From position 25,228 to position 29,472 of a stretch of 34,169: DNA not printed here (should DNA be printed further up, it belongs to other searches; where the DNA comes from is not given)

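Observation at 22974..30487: Candidate flavin-based electron-bifurcating (Bfu/HydBC-type) imino-acid dehydrogenase: NuoEF fusion + 1314-aa Fe-S mega-fusion + DAO-family beta subunit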

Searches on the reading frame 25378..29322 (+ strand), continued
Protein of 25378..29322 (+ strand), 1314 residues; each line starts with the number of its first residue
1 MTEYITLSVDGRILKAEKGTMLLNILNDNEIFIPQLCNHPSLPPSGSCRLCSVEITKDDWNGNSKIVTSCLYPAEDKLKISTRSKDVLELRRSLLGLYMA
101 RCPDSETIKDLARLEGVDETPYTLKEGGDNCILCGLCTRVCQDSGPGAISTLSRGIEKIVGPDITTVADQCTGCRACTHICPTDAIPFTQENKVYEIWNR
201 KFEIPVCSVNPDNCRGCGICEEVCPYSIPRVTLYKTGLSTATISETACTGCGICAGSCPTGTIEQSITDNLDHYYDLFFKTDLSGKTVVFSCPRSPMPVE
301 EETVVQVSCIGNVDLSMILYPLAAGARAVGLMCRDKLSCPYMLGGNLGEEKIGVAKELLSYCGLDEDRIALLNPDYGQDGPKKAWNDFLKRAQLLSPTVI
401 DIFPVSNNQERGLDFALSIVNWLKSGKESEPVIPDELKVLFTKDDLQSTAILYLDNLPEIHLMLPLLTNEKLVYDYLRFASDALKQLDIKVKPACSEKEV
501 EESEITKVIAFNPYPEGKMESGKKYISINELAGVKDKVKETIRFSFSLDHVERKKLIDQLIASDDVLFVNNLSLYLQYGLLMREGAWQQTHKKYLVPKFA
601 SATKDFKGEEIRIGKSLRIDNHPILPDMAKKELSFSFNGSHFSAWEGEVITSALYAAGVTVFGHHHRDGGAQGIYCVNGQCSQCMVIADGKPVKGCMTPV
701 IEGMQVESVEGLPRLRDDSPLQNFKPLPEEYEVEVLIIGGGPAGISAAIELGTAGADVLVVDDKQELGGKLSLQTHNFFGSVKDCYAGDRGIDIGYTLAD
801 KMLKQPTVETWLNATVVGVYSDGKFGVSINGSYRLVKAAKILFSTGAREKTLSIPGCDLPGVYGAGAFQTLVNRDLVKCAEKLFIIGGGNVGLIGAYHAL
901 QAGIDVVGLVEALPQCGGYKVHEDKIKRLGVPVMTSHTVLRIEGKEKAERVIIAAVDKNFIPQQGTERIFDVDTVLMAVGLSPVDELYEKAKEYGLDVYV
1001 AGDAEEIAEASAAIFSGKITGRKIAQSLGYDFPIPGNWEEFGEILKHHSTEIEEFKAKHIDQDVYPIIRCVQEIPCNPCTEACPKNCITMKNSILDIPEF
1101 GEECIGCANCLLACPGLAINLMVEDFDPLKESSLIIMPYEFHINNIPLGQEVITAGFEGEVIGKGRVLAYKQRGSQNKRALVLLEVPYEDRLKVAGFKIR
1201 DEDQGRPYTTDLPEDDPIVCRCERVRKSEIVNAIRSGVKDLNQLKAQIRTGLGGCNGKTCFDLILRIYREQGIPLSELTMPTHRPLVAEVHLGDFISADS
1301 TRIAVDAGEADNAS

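Call 16: find_related_loci(query=window:25378-29322:+, collection=genome_contigs, flank=10000)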
Query window:25378-29322:+ (1314 aa) in genome_contigs; peptide patterns used: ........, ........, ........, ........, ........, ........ (x = any residue, [..] = any of these).
357 stretches matched a pattern; 349 encode a relative of the query (tblastn E <= 1e-3); the best 80 are kept; 80 distinct loci.
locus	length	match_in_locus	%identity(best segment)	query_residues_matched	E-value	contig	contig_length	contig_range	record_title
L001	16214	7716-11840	79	1-1314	0e+0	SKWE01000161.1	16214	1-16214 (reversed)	MAG: Syntrophomonadaceae bacterium isolate CSSed162cmB_188 CSSed16-2cmB-9600, whole genome shotgun sequence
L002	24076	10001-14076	62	1-1300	0e+0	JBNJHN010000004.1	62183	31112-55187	MAG: Bacillota bacterium isolate Y22_0dBSd3.bin.6 NODE_243_length_62183_cov_16.983168, whole genome shotgun sequence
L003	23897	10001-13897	62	1-1301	0e+0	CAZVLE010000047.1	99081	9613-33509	MAG TPA_asm: uncultured Syntrophomonadaceae bacterium isolate SRP067234_co1_287 genome assembly, contig: k99_1026542, wh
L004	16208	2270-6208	61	1-1312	0e+0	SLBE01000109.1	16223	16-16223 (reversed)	MAG: Syntrophomonadaceae bacterium isolate CSSed162cmB_433 CSSed16-2cmB-9578, whole genome shotgun sequence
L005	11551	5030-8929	61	1-1301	0e+0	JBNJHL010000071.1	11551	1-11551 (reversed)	MAG: Bacillota bacterium isolate Y22_0dBSd3.bin.77 NODE_5237_length_11551_cov_3.848149, whole genome shotgun sequence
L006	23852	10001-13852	60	1-1303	0e+0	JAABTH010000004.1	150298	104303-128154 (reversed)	MAG: Bacillota bacterium isolate S22.Bin020 Scaffold_3, whole genome shotgun sequence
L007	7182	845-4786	60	1-1314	0e+0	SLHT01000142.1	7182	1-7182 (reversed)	MAG: Syntrophomonadaceae bacterium isolate CSSed165cm_165 CSSed16-5cm-47096, whole genome shotgun sequence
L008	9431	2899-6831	61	1-1312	0e+0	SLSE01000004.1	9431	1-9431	MAG: Syntrophomonadaceae bacterium isolate CSSed165cm_595 CSSed16-5cm-29171, whole genome shotgun sequence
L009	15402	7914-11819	60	1-1295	0e+0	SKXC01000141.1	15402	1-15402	MAG: Syntrophomonadaceae bacterium isolate CSSed162cmB_227 CSSed16-2cmB-10694, whole genome shotgun sequence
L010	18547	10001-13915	59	1-1295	0e+0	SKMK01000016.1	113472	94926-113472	MAG: Syntrophomonadaceae bacterium isolate CSSed162cmA_245 CSSed16-2cmA-39, whole genome shotgun sequence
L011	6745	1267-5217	59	1-1313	0e+0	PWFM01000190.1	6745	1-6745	MAG: Syntrophomonadaceae bacterium isolate T1Sed10_36 T1-Sed10-C14439, whole genome shotgun sequence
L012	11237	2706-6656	60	1-1313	0e+0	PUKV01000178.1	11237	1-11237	MAG: Syntrophomonadaceae bacterium isolate B1Sed10_67 B1-Sed10-C7938, whole genome shotgun sequence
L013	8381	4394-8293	58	1-1300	0e+0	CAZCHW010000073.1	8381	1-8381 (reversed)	MAG TPA_asm: uncultured Syntrophomonadaceae bacterium isolate SRP241326_co3_172 genome assembly, contig: NODE_9831_lengt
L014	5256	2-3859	59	17-1300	0e+0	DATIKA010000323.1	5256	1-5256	MAG TPA_asm: Candidatus Limnocylindrales bacterium isolate SMAG_U15705 k141_241195, whole genome shotgun sequence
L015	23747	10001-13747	59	1-1301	0e+0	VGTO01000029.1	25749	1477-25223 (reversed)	MAG: Bacillota bacterium isolate K_DeepCast_150m_m2_056 K_DeepCast_150m_m2_056_Ga0194126_10003298, whole genome shotgun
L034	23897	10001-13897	60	1-1299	0e+0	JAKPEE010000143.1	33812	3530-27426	MAG: Bacillota bacterium isolate JPMR_maxbin.103 k141_997530, whole genome shotgun sequence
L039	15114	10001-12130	55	597-1296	0e+0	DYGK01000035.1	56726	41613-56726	MAG TPA_asm: Haliangium ochraceum isolate BE2012_68_85 Afr_mines_BE2012_323_length_56726_cov_25_643927, whole genome sho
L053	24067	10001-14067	55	3-1299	0e+0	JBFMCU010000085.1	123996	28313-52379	MAG: Planctomycetota bacterium isolate MAG201 MAG201_85, whole genome shotgun sequence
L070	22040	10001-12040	53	618-1295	0e+0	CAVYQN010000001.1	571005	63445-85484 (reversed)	MAG: Candidatus Krumholzibacteria bacterium isolate MFD04716.bin.2.305 genome assembly, contig: contig_10167, whole geno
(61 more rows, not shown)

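Call 31: search_solved_structures(query=window:25378-29322:+, max_evalue=0.00001)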
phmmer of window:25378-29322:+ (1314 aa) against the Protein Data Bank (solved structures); distinct sequences matched with E-value up to 0.00001: 64 (the best 60 are shown).
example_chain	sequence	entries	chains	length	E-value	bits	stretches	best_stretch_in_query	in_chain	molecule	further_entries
9mqx_A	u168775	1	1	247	1.2e-36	128.6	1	4-209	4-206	NADH:ubiquinone oxidoreductase chain G-like protein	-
9bov_A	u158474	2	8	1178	9e-22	79.3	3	5-99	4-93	Molybdopterin oxidoreductase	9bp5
9n5u_A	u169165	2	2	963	1.1e-18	69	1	710-983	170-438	NfnA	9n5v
7t2r_A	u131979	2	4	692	1.3e-18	68.8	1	4-100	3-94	NiFe hydrogenase subunit A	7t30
1y56_A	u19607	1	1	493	8e-18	66.2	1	628-1033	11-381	hypothetical protein PH1363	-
2gag_A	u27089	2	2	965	1.8e-17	65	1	631-1022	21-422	heterotetrameric sarcosine oxidase alpha-subunit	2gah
8a6t_A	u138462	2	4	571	8.8e-16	59.4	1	5-211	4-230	Electron bifurcating hydrogenase subunit HydA1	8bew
7q5y_A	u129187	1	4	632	8.6e-15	56.2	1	1-105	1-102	NADH dehydrogenase I chain G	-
5odc_A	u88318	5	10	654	1e-14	55.9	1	204-266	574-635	Heterodisulfide reductase, subunit A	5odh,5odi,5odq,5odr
7jyp_A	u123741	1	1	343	1.6e-14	55.3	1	721-993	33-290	Thioredoxin reductase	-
1vrq_A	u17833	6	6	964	3.4e-14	54.2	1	632-992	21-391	Sarcosine oxidase alpha subunit | Subunit alpha of sarcosine oxidase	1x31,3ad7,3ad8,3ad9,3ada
9wxb_B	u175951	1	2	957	2.2e-13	51.5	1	5-103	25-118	Formate dehydrogenase alpha subunit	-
7bkb_A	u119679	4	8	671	7.2e-13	49.8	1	212-266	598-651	CoB--CoM heterodisulfide reductase iron-sulfur subunit A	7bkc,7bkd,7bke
9sw6_G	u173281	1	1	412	7.7e-13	49.7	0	130-263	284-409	Polyferredoxin protein MvhB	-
7p5h_A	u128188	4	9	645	1.1e-12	49.1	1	125-190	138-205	Fe-hydrogenase, subunit alpha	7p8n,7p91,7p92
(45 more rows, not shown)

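Call 35: find_encoding_contigs(protein=P0030, flank=10000, max_places=2)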
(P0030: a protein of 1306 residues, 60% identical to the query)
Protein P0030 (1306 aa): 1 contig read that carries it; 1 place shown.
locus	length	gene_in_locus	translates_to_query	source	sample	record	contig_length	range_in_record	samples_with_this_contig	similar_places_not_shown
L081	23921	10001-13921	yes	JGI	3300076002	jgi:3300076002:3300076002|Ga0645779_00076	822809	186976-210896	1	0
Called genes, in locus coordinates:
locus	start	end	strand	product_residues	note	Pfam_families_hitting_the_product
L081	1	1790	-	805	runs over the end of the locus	PF02901:PFL-like, PF01228:Gly_radical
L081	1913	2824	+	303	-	PF13353:Fer4_12, PF04055:Radical_SAM, PF12837:Fer4_6 (faint), PF12838:Fer4_7 (weak), PF13187:Fer4_9 (weak), PF00037:Fer4 (weak)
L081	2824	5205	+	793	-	PF02901:PFL-like, PF01228:Gly_radical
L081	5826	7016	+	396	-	PF00202:Aminotran_3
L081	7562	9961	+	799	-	PF01257:2Fe-2S_thioredx, PF01512:Complex1_51K, PF10531:SLBB, PF12797:Fer4_2 (faint), PF10589:NADH_4Fe-4S, PF00037:Fer4 (weak), PF12838:Fer4_7 (weak), PF14697:Fer4_21 (weak)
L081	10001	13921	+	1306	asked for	PF13510:Fer2_4, PF14697:Fer4_21 (weak), PF12838:Fer4_7, PF02662:FlpD, PF13510:Fer2_4, PF07992:Pyr_redox_2, PF12831:FAD_oxidored, PF04324:Fer2_BFD, +14 more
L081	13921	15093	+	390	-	PF01266:DAO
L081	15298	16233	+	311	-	PF00480:ROK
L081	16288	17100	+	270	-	PF03446:NAD_binding_2, PF03807:F420_oxidored, PF14748:P5CR_dimer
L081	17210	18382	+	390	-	PF00682:HMGL-like, PF22617:HCS_D2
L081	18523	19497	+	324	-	PF00480:ROK, PF02685:Glucokinase (faint)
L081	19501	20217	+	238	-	PF09335:VTT_dom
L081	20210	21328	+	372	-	PF04015:DUF362, PF00037:Fer4 (faint), PF12797:Fer4_2 (faint), PF12837:Fer4_6 (faint), PF12838:Fer4_7 (faint), PF13187:Fer4_9 (weak), PF13237:Fer4_10 (weak)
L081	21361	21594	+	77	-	PF13187:Fer4_9 (faint), PF12797:Fer4_2 (faint), PF13237:Fer4_10 (weak), PF12837:Fer4_6 (faint), PF14697:Fer4_21 (weak), PF12800:Fer4_4 (faint), PF12838:Fer4_7, PF00037:Fer4 (weak), +1 more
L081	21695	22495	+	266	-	PF02129:Peptidase_S15 (weak), PF00561:Abhydrolase_1, PF12146:Hydrolase_4, PF12697:Abhydrolase_6 (weak)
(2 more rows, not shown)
